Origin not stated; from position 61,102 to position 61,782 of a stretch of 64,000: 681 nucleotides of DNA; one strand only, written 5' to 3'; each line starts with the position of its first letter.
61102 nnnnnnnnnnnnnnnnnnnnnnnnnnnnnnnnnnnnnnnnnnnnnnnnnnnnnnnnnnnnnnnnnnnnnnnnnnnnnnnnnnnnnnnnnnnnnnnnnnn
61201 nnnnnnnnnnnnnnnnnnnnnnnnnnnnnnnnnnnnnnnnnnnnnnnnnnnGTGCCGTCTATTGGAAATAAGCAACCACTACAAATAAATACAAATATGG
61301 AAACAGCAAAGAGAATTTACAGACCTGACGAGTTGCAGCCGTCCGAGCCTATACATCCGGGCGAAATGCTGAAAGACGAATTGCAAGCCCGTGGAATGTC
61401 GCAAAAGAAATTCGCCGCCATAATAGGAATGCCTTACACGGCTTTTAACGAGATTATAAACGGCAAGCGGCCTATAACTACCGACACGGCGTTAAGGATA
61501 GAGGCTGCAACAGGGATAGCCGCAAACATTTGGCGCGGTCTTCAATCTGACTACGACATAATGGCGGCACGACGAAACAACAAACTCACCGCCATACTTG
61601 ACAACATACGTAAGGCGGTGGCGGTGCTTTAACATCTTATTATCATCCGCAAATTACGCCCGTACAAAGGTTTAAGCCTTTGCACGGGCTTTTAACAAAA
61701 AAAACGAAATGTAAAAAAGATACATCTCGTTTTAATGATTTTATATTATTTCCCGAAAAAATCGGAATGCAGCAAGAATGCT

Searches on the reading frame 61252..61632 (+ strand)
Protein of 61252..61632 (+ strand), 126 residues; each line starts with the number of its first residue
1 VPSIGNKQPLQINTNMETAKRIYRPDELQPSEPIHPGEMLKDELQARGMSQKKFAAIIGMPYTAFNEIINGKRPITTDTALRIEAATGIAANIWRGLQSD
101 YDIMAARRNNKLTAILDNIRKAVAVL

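Call 12: search_protein_families(library=phrogs, proteins=[window:61252-61632:+], max_evalue=0.01)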
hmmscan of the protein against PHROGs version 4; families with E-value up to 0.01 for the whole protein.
window:61252-61632:+ (126 aa): 16 families
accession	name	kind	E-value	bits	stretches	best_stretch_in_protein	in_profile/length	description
phrog_1381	-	moron, auxiliary metabolic gene and host takeover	2.1e-16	61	1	31-115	8-93/264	plasmid antitoxin with HTH domain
phrog_1373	-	transcription regulation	1.9e-08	35.5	1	34-93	62-121/166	transcriptional regulator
phrog_8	-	transcription regulation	1.3e-07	32.4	1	37-89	78-130/346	transcriptional regulator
phrog_2439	-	transcription regulation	1.7e-07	31.5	1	34-111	6-84/367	transcriptional regulator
phrog_3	-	transcription regulation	2.4e-06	28.6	1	31-98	84-150/430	transcriptional repressor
phrog_4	-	transcription regulation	2.4e-06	27.8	1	36-90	137-187/400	transcriptional repressor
phrog_4583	-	transcription regulation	1.4e-05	26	1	38-89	13-64/81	transcriptional repressor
phrog_2328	-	transcription regulation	0.00013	22.8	1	43-89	23-69/128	transcriptional repressor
phrog_35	-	transcription regulation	0.00068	20.8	1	40-88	78-125/181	transcriptional repressor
phrog_4779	-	transcription regulation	0.0036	18.8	1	40-75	7-42/98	transcriptional regulator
phrog_1468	-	transcription regulation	0.0042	17.7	1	40-74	12-46/67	transcriptional repressor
phrog_8898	-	unknown function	0.0044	17.7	1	42-75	8-41/70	-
phrog_925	-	DNA, RNA and nucleotide metabolism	0.0047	17.7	1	38-77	7-46/67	HTH DNA binding protein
phrog_7241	-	transcription regulation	0.0071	17.4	0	45-90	71-116/122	transcriptional regulator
phrog_147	-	transcription regulation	0.0077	17.6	0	44-83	13-53/100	transcriptional regulator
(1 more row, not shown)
